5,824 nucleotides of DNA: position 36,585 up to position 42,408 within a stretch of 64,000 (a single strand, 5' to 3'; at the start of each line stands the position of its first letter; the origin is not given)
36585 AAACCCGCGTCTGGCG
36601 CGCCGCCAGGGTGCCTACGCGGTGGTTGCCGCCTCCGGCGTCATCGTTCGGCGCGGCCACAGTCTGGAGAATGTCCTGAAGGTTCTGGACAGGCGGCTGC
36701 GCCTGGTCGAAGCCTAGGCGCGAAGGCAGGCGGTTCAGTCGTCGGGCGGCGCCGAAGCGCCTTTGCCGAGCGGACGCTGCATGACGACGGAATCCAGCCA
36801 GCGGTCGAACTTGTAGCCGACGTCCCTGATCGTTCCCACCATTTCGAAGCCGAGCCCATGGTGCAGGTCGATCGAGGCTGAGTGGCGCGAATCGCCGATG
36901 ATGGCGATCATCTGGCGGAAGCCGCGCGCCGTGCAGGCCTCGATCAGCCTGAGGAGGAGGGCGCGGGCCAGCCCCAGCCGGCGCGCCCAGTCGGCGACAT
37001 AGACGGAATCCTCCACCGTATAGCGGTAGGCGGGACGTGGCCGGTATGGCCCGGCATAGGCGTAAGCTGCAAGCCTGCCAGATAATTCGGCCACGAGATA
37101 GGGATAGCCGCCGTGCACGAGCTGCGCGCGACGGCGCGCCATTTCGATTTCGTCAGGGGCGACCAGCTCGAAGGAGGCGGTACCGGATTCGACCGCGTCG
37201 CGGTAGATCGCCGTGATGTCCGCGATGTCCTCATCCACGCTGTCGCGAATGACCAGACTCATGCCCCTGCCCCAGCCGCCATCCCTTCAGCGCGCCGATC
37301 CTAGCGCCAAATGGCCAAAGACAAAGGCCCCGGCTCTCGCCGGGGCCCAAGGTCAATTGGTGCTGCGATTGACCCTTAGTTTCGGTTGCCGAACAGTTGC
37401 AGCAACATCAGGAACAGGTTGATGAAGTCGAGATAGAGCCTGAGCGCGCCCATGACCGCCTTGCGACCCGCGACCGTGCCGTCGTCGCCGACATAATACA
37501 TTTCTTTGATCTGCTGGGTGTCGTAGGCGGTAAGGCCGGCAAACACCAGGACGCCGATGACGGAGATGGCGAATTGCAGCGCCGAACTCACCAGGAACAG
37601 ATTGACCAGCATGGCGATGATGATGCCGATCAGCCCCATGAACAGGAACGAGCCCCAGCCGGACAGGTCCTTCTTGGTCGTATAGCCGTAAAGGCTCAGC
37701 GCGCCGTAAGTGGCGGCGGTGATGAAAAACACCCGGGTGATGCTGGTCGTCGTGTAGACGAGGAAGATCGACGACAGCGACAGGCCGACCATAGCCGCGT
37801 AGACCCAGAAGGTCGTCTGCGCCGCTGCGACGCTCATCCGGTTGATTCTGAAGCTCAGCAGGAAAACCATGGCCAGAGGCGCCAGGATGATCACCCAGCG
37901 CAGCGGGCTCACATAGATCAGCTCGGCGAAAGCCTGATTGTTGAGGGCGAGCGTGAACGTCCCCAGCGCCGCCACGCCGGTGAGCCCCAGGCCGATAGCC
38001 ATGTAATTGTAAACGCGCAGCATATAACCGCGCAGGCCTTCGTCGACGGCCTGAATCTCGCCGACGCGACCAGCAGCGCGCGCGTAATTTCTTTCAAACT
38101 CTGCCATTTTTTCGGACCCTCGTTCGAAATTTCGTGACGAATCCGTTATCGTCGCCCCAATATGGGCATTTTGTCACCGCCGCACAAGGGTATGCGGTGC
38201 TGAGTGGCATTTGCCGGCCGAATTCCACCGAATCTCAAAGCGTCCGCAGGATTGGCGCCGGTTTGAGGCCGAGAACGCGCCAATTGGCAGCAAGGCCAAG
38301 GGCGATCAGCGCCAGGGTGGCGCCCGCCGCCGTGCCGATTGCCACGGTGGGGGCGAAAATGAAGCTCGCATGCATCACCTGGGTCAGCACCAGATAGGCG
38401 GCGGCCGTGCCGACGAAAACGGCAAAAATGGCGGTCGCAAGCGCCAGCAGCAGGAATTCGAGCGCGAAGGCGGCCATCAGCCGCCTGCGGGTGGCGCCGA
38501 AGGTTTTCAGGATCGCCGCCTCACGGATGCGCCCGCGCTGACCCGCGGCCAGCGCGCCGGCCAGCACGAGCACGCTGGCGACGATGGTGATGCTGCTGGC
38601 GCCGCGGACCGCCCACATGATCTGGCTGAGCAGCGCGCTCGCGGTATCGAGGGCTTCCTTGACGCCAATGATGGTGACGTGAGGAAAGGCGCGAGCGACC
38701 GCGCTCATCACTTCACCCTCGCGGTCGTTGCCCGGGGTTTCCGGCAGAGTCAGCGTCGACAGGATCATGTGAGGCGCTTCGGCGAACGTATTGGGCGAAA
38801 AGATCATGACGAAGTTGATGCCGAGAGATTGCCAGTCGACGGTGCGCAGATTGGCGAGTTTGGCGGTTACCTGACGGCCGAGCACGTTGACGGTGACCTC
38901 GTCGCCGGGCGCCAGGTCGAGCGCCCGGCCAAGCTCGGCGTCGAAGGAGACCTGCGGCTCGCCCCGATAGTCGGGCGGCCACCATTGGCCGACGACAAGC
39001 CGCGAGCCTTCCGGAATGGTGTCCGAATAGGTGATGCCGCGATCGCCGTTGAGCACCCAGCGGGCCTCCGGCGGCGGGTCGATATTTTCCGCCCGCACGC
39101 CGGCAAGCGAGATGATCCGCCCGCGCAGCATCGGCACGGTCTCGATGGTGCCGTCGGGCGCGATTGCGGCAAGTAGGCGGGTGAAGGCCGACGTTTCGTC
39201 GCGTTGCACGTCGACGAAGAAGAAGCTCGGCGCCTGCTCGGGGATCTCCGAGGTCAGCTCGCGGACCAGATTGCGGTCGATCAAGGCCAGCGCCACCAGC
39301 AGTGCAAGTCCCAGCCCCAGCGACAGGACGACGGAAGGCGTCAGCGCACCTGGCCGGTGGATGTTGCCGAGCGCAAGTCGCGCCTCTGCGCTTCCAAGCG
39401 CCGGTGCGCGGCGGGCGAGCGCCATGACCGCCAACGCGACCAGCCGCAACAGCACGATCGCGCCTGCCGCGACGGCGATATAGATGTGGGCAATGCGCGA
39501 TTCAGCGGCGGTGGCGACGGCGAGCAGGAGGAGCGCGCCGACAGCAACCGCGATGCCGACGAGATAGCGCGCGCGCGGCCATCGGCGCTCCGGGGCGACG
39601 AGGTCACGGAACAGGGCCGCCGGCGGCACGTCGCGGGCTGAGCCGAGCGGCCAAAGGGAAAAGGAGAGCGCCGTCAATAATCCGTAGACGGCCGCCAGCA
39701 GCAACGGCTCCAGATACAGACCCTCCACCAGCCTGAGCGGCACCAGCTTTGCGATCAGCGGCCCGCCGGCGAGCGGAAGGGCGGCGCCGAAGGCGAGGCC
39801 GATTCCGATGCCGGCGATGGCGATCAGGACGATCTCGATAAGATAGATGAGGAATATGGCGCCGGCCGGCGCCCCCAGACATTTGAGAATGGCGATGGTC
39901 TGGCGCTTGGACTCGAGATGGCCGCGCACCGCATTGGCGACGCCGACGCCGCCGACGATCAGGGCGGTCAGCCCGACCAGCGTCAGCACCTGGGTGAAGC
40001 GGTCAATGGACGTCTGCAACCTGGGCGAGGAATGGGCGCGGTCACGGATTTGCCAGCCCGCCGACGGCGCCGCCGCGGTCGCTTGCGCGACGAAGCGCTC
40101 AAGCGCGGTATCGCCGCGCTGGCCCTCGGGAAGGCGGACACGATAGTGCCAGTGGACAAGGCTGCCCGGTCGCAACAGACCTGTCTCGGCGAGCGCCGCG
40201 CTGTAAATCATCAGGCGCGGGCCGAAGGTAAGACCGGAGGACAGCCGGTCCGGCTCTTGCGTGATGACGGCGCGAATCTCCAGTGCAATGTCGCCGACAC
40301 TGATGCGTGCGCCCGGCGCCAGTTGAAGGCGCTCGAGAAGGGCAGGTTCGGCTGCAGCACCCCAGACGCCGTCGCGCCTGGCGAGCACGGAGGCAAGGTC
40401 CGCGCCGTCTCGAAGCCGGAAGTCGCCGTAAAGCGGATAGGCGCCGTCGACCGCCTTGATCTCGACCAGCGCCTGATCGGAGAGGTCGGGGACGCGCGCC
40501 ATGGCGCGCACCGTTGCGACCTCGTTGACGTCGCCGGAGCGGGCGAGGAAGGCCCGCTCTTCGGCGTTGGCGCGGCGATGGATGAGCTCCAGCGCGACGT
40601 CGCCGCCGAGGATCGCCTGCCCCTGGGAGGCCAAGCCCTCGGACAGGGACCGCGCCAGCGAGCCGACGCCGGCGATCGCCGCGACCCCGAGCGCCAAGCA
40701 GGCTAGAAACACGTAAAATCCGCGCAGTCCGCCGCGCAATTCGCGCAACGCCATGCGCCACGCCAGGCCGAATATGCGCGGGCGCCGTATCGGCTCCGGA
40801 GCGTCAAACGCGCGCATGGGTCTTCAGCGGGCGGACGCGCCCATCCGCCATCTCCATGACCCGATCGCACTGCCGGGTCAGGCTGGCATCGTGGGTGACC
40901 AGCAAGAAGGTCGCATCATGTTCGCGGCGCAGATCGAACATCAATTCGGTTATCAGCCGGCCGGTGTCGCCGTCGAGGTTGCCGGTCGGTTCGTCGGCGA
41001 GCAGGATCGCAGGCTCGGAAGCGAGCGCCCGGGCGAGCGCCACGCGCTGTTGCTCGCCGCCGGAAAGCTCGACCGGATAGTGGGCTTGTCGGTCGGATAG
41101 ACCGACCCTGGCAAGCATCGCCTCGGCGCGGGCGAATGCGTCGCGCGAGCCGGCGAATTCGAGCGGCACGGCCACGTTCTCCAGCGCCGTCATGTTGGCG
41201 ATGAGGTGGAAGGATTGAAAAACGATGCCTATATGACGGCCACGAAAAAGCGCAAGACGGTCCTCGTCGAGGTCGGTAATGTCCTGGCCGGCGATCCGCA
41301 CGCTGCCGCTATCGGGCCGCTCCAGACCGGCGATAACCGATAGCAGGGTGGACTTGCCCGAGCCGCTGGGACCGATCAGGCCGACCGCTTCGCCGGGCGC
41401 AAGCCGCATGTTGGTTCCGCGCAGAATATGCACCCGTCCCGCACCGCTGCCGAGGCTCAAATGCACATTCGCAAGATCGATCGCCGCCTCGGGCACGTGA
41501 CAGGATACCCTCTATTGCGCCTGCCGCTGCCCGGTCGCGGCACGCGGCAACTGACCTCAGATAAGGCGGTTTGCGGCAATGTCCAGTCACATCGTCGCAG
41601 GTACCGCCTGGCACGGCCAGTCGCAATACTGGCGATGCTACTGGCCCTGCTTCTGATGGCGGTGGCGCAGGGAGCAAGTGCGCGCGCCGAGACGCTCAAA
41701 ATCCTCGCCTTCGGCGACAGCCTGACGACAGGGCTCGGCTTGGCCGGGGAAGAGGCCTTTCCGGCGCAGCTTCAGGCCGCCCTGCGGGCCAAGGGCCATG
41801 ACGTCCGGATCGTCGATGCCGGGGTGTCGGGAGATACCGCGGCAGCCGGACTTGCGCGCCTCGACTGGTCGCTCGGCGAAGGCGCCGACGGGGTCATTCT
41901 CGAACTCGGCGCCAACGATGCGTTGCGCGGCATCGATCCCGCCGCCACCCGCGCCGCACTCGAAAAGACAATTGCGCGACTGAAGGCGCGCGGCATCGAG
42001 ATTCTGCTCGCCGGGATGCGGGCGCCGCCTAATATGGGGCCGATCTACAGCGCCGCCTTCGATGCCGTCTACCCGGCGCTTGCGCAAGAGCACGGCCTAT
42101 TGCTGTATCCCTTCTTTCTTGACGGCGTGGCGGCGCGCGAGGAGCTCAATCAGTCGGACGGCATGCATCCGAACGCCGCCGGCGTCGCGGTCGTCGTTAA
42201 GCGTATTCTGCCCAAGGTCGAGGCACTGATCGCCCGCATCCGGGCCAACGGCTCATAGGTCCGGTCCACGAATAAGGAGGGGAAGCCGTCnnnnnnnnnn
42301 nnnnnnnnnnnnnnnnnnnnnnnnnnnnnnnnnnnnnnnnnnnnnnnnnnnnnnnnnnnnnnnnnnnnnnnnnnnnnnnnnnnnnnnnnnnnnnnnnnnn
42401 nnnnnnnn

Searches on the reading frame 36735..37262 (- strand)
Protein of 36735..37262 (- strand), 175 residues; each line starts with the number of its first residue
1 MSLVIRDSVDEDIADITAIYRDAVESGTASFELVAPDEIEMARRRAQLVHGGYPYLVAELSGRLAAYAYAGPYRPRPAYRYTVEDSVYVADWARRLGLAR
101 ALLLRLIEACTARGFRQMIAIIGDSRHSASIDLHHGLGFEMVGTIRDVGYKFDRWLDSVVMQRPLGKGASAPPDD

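Call 54: search_protein_families(library=pfam, proteins=[window:36735-37262:-], max_evalue=0.00001)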
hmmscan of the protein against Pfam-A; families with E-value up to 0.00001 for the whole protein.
window:36735-37262:- (175 aa): 2 families
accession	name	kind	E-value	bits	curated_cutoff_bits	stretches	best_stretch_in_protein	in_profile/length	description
PF13420.13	Acetyltransf_4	-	3e-15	57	24.3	1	10-160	6-155/155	Acetyltransferase (GNAT) domain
PF00583.31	Acetyltransf_1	-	1e-11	45.5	20.7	1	38-139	17-116/116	Acetyltransferase (GNAT) family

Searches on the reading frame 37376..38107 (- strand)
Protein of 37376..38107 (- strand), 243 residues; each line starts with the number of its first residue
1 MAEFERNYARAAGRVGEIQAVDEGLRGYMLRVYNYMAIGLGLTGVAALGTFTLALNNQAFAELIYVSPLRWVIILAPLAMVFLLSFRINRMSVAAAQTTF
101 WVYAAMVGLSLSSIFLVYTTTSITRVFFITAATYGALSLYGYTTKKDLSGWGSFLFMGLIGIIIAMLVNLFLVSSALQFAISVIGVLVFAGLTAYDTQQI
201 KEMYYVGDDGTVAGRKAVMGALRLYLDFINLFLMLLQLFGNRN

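Call 54: search_protein_families(library=pfam, proteins=[window:37376-38107:-], max_evalue=0.00001)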
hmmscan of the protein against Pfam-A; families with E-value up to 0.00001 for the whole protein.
window:37376-38107:- (243 aa): 1 family
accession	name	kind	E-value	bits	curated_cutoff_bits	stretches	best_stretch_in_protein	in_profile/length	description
PF01027.25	Bax1-I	-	2e-64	217.6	34.1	1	27-239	2-207/207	Inhibitor of apoptosis-promoting Bax1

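Call 81: find_encoding_contigs(protein=window:37376-38107:-, flank=1000, max_places=4)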
Protein window:37376-38107:- (243 aa): 2 contigs read that carry it; 2 places shown.
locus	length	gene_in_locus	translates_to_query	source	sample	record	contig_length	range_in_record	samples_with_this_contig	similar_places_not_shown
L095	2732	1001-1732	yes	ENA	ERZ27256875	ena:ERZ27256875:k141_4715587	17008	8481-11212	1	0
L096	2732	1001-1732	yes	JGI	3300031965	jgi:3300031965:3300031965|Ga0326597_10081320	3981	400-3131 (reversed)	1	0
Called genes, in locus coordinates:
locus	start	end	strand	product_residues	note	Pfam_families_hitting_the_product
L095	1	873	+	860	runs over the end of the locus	PF02687:FtsX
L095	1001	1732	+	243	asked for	PF01027:Bax1-I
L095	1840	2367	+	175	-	PF13420:Acetyltransf_4, PF00583:Acetyltransf_1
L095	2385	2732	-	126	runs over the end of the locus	PF10984:DUF2794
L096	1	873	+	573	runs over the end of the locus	?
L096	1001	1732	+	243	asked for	PF01027:Bax1-I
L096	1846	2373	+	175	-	PF13420:Acetyltransf_4, PF00583:Acetyltransf_1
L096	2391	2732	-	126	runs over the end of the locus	PF10984:DUF2794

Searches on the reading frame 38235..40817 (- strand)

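Call 54: search_protein_families(library=pfam, proteins=[window:38235-40817:-], max_evalue=0.00001)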
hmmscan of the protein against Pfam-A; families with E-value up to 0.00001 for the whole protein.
window:38235-40817:- (860 aa): 1 family
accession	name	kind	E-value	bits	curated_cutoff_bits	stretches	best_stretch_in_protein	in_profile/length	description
PF02687.27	FtsX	-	1.5e-17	64.2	25.5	2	740-850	3-117/120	FtsX-like permease C-terminal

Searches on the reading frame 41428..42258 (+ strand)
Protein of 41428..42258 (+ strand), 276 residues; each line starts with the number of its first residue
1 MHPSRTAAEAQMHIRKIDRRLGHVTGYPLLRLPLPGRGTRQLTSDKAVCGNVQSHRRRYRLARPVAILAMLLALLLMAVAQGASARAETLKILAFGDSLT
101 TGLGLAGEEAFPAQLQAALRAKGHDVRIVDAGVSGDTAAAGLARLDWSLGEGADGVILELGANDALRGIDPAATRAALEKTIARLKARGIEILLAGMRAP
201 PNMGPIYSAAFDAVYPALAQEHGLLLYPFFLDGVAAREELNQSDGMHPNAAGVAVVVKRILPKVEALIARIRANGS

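Call 54: search_protein_families(library=pfam, proteins=[window:41428-42258:+], max_evalue=0.00001)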
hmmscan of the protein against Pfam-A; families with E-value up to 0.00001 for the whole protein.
window:41428-42258:+ (276 aa): 3 families
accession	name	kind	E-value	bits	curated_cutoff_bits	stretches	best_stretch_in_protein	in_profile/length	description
PF13472.12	Lipase_GDSL_2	-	2.5e-27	97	32.9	1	94-254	1-177/178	GDSL-like Lipase/Acylhydrolase family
PF00657.28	Lipase_GDSL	-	2.2e-17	64.3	23.6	1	92-260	1-208/208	GDSL-like Lipase/Acylhydrolase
PF25182.1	NonGDSL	-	5.4e-14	52.5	80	1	81-197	19-139/220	Non-GDSL lipase-like family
